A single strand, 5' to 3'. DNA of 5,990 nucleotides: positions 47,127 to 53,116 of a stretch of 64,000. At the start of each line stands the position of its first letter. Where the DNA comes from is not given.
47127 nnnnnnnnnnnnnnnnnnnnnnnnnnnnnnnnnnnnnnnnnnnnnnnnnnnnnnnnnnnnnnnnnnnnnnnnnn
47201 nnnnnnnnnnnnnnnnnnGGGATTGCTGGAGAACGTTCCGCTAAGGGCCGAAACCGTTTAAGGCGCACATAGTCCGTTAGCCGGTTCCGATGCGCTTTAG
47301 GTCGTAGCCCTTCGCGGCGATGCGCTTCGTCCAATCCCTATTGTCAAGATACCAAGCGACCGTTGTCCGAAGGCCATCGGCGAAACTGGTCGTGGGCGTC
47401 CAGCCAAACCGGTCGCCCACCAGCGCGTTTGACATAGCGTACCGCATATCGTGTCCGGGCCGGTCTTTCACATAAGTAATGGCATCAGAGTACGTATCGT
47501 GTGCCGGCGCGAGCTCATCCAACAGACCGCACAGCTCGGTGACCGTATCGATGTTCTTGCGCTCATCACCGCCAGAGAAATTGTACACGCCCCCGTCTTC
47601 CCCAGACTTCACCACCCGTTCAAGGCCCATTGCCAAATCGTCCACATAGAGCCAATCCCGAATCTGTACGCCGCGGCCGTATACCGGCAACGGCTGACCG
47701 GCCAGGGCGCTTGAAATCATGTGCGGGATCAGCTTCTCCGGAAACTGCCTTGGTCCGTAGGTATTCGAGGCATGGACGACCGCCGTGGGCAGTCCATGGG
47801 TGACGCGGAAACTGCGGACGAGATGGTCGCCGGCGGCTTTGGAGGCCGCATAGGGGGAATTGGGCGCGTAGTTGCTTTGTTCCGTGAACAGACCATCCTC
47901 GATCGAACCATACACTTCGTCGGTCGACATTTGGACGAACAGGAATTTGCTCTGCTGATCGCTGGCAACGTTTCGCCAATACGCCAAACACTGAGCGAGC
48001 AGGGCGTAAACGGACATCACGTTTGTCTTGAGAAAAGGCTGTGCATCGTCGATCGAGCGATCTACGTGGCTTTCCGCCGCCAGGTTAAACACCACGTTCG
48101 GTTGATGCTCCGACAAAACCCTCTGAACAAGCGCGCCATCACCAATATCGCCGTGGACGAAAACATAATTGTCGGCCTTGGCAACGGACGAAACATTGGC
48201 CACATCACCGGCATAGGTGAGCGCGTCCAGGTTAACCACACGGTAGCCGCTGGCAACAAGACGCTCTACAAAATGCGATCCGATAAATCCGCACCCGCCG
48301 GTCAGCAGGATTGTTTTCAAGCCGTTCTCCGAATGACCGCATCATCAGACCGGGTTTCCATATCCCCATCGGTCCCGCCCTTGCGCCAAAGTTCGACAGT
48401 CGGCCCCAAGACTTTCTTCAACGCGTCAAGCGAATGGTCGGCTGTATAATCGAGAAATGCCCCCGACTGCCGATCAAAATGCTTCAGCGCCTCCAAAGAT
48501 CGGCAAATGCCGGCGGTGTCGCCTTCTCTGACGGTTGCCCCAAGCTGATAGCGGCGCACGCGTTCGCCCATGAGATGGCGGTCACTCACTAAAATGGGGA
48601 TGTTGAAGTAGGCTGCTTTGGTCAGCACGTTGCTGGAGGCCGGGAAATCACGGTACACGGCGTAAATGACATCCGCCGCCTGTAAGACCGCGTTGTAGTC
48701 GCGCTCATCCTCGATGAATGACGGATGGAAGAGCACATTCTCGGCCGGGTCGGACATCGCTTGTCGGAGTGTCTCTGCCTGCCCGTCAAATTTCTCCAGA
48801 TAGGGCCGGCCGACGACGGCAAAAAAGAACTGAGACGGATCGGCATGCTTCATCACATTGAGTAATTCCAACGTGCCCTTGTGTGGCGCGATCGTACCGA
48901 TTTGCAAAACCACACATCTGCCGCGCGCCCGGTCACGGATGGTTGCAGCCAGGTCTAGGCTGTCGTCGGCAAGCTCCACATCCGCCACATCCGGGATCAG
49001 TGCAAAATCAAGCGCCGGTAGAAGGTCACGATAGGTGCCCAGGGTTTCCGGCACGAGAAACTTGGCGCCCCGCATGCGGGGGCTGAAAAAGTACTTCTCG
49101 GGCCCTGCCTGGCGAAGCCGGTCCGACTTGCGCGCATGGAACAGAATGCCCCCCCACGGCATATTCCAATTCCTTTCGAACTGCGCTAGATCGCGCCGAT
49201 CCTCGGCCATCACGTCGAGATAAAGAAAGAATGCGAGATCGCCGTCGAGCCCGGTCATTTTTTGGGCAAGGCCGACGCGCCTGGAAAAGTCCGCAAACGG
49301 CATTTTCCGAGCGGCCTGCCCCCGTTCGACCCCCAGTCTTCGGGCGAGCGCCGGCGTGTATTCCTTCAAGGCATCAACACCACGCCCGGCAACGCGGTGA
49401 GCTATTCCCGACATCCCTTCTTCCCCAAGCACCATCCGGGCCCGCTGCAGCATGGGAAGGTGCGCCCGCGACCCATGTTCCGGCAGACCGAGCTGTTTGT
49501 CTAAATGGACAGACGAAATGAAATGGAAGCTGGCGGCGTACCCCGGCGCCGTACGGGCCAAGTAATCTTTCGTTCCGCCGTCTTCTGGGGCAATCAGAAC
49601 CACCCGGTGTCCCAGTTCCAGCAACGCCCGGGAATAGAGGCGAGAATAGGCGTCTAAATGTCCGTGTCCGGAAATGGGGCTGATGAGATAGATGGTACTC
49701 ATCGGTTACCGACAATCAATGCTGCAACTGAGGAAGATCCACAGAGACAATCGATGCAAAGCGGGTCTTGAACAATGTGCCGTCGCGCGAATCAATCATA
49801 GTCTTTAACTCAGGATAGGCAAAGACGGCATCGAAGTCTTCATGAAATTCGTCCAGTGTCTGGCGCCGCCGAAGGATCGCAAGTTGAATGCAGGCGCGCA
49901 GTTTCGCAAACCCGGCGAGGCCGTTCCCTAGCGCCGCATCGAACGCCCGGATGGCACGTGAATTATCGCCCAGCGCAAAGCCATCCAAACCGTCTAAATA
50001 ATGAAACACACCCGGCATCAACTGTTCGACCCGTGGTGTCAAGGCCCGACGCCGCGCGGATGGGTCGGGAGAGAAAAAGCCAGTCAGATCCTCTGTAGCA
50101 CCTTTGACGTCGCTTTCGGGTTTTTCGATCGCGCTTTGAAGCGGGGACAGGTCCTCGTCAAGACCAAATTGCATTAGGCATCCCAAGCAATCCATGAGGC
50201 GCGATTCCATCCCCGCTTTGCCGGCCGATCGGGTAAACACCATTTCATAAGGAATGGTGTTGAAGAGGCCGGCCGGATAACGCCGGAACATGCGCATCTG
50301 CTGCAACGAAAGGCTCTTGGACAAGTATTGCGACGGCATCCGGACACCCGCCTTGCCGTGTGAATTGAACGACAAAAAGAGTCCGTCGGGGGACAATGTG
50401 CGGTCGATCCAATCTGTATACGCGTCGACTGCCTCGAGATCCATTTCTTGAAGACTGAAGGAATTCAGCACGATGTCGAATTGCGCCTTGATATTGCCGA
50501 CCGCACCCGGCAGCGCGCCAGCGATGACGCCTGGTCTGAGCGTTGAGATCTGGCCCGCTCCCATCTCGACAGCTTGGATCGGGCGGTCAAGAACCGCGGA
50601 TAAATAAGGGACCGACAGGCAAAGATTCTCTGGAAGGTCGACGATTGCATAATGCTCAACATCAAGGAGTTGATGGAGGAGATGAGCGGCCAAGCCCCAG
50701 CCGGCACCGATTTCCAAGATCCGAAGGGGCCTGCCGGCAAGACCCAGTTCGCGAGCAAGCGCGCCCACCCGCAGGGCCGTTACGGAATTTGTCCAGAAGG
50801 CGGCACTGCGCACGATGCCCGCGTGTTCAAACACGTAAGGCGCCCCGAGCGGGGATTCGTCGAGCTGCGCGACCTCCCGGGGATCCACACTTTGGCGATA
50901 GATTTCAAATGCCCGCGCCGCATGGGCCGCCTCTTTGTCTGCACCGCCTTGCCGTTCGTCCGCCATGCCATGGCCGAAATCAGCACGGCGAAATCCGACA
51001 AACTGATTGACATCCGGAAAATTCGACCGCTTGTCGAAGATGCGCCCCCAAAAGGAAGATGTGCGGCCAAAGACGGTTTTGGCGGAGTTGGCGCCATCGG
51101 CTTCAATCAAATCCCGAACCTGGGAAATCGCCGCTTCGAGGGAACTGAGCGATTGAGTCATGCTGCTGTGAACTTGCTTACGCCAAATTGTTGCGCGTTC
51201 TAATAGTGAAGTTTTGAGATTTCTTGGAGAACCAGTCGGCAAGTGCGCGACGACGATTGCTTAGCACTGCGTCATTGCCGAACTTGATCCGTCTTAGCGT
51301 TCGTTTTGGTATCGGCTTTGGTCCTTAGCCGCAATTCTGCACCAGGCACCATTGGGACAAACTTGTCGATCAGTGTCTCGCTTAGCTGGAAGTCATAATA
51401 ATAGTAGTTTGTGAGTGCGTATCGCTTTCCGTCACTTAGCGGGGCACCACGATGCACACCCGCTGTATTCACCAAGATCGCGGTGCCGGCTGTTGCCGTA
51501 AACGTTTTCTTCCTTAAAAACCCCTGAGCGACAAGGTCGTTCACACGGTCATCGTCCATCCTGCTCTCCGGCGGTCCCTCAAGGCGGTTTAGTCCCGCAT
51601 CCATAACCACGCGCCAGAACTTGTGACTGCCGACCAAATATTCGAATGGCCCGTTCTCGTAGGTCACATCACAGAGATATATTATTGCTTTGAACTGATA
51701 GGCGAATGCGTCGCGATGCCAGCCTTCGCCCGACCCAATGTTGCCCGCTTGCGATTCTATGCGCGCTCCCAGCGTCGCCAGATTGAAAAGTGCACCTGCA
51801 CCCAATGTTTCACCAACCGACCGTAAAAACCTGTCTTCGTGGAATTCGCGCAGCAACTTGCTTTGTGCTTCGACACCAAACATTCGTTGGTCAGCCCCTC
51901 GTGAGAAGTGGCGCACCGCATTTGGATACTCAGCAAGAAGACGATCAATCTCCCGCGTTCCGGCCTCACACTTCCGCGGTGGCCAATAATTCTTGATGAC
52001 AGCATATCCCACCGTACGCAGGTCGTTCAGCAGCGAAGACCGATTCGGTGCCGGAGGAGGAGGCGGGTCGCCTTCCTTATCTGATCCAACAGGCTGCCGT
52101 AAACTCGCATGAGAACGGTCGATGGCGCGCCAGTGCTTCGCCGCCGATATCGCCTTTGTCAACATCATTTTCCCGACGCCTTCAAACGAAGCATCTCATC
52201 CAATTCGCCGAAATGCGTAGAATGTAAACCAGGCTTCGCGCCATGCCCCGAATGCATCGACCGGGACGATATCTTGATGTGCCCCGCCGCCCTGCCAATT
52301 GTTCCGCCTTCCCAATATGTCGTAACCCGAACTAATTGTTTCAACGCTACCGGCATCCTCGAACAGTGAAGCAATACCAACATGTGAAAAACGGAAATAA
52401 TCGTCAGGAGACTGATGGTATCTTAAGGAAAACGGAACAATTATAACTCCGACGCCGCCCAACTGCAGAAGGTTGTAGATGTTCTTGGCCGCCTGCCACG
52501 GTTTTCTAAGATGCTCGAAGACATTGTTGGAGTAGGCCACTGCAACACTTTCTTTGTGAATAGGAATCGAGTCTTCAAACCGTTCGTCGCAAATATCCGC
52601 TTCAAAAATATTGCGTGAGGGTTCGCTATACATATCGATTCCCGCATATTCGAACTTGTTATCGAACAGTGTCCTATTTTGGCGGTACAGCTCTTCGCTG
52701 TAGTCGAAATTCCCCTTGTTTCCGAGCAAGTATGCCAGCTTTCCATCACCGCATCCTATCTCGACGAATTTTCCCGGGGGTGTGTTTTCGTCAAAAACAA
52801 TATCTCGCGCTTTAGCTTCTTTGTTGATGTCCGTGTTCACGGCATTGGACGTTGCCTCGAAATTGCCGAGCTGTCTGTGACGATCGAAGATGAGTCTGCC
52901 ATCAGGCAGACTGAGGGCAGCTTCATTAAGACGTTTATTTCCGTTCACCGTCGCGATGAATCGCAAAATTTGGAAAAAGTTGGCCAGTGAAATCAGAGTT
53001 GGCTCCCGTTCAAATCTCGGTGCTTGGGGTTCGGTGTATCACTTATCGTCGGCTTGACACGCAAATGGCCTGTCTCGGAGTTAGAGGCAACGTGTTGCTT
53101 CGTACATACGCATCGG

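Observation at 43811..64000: ABC-transporter-dependent glycan cluster with seven methyltransferase-like genes among 19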

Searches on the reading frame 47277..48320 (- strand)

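Call 3: search_protein_families(library=pfam, proteins=[window:47277-48320:-], max_evalue=0.01)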
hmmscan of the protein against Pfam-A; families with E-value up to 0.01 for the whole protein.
window:47277-48320:- (347 aa): 9 families
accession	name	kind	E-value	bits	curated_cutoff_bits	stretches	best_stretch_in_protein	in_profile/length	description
PF16363.11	GDP_Man_Dehyd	-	7.1e-75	253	27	1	5-319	1-331/332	GDP-mannose 4,6 dehydratase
PF01370.27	Epimerase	-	1.1e-58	199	20.9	1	4-247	1-238/240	NAD dependent epimerase/dehydratase family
PF04321.23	RmlD_sub_bind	-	3.3e-17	62.9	27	1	3-253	2-217/287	RmlD substrate binding domain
PF01073.25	3Beta_HSD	-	3.3e-11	43.2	22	1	6-230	2-222/280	3-beta hydroxysteroid dehydrogenase/isomerase family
PF07993.18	NAD_binding_4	-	2.7e-10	40.3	20.1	1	6-189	1-209/258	Male sterility protein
PF02719.21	Polysacc_synt_2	-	4.7e-08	33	20.2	1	4-113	1-117/293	Polysaccharide biosynthesis protein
PF00106.31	adh_short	-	4.4e-07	30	26.6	1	2-73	1-72/195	short chain dehydrogenase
PF13460.12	NAD_binding_10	-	0.0054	17.1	27.2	1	8-109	1-78/184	NAD(P)H-binding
PF05368.20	NmrA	-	0.0085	16.2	27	0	2-82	3-78/298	NmrA-like family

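Call 7: search_protein_families(library=ncbifam, proteins=[window:47277-48320:-], max_evalue=0.001)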
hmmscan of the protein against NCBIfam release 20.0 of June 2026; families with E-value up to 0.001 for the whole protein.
window:47277-48320:- (347 aa): 36 families (the best 25 are shown)
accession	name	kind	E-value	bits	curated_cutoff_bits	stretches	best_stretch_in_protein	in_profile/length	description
TIGR01181.1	dTDP_gluc_dehyt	equivalog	5.1e-121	403.7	365.1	1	4-334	2-321/321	dTDP-glucose 4,6-dehydratase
NF007582.0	PRK10217.1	equivalog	1.4e-118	396.1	698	1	1-345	1-352/355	dTDP-glucose 4,6-dehydratase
NF007490.0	PRK10084.1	subfamily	2.3e-116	388.8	649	1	4-340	3-350/361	dTDP-glucose 4,6-dehydratase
TIGR04180.1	EDH_00030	hypoth_equivalog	3.2e-37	128.2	475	1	4-264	1-253/297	NAD-dependent 4,6-dehydratase LegB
TIGR01179.1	galE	equivalog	1.5e-29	102.9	262.3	1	4-324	2-325/332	UDP-glucose 4-epimerase GalE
TIGR02622.1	CDP_4_6_dhtase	equivalog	1.6e-23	83.4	278.45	1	2-326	5-332/352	CDP-glucose 4,6-dehydratase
TIGR01472.1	gmd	equivalog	5.9e-19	68.5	415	1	3-207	2-208/342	GDP-mannose 4,6-dehydratase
TIGR02197.1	heptose_epim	equivalog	5.7e-16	58.6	274.6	1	4-264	1-257/316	ADP-glyceromanno-heptose 6-epimerase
TIGR01214.1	rmlD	equivalog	1.1e-15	57.5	224.05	1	3-250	1-209/285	dTDP-4-dehydrorhamnose reductase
NF007956.0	PRK10675.1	subfamily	3.5e-15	56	394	1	3-234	2-244/338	UDP-glucose 4-epimerase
NF011728.1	PRK15181.1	equivalog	1.5e-14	53.8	760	1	2-328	16-341/348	Vi polysaccharide biosynthesis UDP-N-acetylglucosaminuronic acid C-4 epimerase TviC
NF047922.1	GDPFucSynFcl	equivalog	9e-13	48.3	500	1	141-329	119-306/308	GDP-L-fucose synthase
NF043036.1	ErythonDh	equivalog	3.8e-11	42.8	325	1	4-171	3-163/321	D-erythronate dehydrogenase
NF008872.0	PRK11908.1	equivalog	9.8e-10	38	294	1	1-328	1-339/349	bifunctional UDP-4-keto-pentose/UDP-xylose synthase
TIGR03466.1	HpnA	hypoth_equivalog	2.7e-09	36.3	367.65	1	3-248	2-228/327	hopanoid-associated sugar epimerase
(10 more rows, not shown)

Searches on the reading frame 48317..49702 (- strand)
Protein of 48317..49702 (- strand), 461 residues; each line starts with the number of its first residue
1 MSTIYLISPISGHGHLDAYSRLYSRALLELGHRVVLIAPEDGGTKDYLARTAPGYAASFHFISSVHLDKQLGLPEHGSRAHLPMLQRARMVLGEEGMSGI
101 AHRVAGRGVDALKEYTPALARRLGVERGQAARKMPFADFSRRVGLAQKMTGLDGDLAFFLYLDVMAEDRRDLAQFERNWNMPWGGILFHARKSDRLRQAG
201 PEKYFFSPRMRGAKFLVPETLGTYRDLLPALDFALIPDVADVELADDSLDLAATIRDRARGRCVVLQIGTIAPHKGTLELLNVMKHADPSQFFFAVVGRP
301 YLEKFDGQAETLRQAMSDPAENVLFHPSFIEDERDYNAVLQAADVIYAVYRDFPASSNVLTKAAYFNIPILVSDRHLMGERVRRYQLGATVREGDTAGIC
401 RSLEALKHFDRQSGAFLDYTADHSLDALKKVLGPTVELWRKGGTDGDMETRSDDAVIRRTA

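Call 3: search_protein_families(library=pfam, proteins=[window:48317-49702:-], max_evalue=0.01)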
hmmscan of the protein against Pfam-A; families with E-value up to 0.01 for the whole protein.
window:48317-49702:- (461 aa): 2 families
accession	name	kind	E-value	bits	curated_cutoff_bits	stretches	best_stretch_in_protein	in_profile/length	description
PF13692.12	Glyco_trans_1_4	-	1.8e-05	25.4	27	1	264-406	3-139/142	Glycosyl transferases group 1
PF00534.26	Glycos_transf_1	-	0.0015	18.6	26.4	1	262-401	15-150/172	Glycosyl transferases group 1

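Call 7: search_protein_families(library=ncbifam, proteins=[window:48317-49702:-], max_evalue=0.001)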
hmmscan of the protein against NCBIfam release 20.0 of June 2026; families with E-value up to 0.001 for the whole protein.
window:48317-49702:- (461 aa): 0 families

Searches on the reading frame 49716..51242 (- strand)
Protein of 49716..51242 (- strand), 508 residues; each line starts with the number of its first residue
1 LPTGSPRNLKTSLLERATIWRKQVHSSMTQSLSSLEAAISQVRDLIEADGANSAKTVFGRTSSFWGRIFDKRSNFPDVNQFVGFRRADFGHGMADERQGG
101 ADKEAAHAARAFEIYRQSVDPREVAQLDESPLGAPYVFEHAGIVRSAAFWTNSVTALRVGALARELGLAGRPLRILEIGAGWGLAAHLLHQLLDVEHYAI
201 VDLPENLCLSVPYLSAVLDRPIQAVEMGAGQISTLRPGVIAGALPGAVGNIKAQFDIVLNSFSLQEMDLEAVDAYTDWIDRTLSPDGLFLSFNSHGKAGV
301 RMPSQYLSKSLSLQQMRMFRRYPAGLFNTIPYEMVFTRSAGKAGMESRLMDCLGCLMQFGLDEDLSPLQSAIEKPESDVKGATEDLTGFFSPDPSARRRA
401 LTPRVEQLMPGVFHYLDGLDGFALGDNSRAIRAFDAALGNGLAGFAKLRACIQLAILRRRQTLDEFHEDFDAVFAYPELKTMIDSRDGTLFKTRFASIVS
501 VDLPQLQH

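Call 3: search_protein_families(library=pfam, proteins=[window:49716-51242:-], max_evalue=0.01)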
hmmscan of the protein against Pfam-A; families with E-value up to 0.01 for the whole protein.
window:49716-51242:- (508 aa): 2 families
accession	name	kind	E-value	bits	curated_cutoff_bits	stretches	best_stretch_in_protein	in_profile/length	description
PF08242.18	Methyltransf_12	-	0.0015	19.6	30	1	176-289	1-98/98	Methyltransferase domain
PF12688.13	TPR_5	-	0.0046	17.6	24.2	0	424-456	14-46/119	Tetratrico peptide repeat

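Call 7: search_protein_families(library=ncbifam, proteins=[window:49716-51242:-], max_evalue=0.001)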
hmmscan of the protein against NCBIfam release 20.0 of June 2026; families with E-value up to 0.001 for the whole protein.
window:49716-51242:- (508 aa): 1 family
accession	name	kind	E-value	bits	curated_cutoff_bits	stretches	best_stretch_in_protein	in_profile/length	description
TIGR04371.1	methyltran_NanM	subfamily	5e-20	72.2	44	1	157-283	136-265/273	putative sugar O-methyltransferase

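Call 31: search_solved_structures(query=window:49716-51242:-, max_evalue=0.1)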
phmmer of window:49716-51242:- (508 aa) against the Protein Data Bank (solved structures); distinct sequences matched with E-value up to 0.1: 1.
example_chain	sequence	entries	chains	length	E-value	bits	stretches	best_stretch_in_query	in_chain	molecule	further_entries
6bqc_A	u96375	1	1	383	0.066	15.4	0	166-197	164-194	Cyclopropane-fatty-acyl-phospholipid synthase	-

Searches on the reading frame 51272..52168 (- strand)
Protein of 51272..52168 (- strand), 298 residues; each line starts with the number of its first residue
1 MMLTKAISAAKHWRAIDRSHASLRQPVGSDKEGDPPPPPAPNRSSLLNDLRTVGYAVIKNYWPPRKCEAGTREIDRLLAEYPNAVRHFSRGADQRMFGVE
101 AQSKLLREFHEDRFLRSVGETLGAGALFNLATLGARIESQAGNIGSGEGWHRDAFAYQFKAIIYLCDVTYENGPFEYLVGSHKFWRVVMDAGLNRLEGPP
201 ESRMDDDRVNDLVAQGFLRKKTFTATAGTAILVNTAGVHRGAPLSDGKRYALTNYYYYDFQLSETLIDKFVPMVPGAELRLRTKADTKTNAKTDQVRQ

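Call 3: search_protein_families(library=pfam, proteins=[window:51272-52168:-], max_evalue=0.01)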
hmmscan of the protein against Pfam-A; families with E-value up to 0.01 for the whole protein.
window:51272-52168:- (298 aa): 1 family
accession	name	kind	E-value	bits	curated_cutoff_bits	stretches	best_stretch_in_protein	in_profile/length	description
PF05721.19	PhyH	-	1.1e-11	45.9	22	1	51-247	2-209/213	Phytanoyl-CoA dioxygenase (PhyH)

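Call 7: search_protein_families(library=ncbifam, proteins=[window:51272-52168:-], max_evalue=0.001)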
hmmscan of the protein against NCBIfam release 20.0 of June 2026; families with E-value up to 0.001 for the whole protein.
window:51272-52168:- (298 aa): 0 families

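Call 32: search_solved_structures(query=window:51272-52168:-, max_evalue=0.1)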
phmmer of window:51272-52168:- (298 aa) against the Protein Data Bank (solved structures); distinct sequences matched with E-value up to 0.1: 0.

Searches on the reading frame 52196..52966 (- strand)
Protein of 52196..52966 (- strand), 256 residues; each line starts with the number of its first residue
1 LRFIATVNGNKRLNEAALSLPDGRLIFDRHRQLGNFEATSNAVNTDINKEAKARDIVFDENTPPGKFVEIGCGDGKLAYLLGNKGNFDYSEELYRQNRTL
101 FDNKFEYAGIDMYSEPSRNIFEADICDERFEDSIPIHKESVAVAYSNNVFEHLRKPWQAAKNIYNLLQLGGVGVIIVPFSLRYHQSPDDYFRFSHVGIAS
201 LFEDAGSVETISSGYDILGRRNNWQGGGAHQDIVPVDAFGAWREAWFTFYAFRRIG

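Call 3: search_protein_families(library=pfam, proteins=[window:52196-52966:-], max_evalue=0.01)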
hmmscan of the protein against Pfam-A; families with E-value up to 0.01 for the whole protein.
window:52196-52966:- (256 aa): 4 families
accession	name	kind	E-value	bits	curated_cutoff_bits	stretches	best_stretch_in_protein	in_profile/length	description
PF13489.12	Methyltransf_23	-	4.4e-08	33.4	27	1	57-180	16-121/164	Methyltransferase domain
PF08241.18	Methyltransf_11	-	1.8e-07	32.2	21.2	1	68-174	1-94/95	Methyltransferase domain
PF08242.18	Methyltransf_12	-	7e-06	27.1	30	1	68-172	1-97/98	Methyltransferase domain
PF13649.12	Methyltransf_25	-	0.00053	21.1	27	1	68-171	2-97/97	Methyltransferase domain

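Call 7: search_protein_families(library=ncbifam, proteins=[window:52196-52966:-], max_evalue=0.001)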
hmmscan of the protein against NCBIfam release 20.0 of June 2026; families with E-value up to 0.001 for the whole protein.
window:52196-52966:- (256 aa): 0 families

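Call 51: search_solved_structures(query=window:52196-52966:-, max_evalue=0.05)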
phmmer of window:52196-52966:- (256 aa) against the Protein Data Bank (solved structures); distinct sequences matched with E-value up to 0.05: 0.
